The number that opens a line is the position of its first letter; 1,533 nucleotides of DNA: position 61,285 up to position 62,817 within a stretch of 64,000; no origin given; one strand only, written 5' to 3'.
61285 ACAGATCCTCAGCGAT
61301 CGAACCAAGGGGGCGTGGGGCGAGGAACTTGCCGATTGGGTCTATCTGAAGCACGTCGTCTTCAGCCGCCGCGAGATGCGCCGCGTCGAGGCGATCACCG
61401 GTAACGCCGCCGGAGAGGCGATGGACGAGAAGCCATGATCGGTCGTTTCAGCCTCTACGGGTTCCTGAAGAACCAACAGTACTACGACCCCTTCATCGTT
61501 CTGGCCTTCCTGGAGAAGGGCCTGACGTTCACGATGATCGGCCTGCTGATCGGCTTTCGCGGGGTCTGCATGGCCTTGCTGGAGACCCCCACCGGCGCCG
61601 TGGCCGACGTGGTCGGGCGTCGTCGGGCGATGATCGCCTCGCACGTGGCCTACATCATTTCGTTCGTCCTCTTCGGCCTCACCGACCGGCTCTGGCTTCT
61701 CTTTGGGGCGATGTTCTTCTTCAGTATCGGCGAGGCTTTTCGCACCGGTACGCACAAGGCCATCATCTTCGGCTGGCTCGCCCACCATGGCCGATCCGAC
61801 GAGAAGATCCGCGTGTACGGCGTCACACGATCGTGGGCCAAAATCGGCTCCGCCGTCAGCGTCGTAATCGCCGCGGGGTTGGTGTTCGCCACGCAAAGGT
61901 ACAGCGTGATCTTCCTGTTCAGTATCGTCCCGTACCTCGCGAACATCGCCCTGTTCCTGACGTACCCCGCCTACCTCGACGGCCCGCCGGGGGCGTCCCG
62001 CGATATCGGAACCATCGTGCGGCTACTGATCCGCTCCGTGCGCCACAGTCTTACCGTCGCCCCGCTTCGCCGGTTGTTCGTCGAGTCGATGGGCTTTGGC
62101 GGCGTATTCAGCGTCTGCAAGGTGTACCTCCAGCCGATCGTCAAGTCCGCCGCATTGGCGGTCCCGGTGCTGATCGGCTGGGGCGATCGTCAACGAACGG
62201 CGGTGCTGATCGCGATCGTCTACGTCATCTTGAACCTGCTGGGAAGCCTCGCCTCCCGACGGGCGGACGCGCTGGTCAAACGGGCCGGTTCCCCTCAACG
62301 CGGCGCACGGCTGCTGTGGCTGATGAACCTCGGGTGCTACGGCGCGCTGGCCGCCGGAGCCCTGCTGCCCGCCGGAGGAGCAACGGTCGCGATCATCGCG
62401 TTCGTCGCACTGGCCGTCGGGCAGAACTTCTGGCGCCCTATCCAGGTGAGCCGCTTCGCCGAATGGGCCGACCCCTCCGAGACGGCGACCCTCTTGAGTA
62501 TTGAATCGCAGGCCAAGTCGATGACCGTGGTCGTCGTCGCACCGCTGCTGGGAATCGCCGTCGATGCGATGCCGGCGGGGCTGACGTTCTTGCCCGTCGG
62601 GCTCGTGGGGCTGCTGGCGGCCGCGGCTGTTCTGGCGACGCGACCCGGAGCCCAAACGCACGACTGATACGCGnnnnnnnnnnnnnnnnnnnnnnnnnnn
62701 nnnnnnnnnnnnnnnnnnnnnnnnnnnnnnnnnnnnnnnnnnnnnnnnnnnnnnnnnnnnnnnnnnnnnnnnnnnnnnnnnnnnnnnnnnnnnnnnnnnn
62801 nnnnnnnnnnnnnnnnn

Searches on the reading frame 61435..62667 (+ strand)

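Call 63: search_protein_families(library=pfam, proteins=[window:61435-62667:+], max_evalue=0.0001)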
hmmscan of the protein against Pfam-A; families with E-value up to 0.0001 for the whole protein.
window:61435-62667:+ (410 aa): 2 families
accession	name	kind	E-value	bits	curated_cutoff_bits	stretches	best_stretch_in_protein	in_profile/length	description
PF07690.21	MFS_1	-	2.1e-15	56.9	33.4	1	19-332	17-310/347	Major Facilitator Superfamily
PF12832.13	MFS_1_like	-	2.7e-07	30.4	25.2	1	19-174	20-176/373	MFS_1 like family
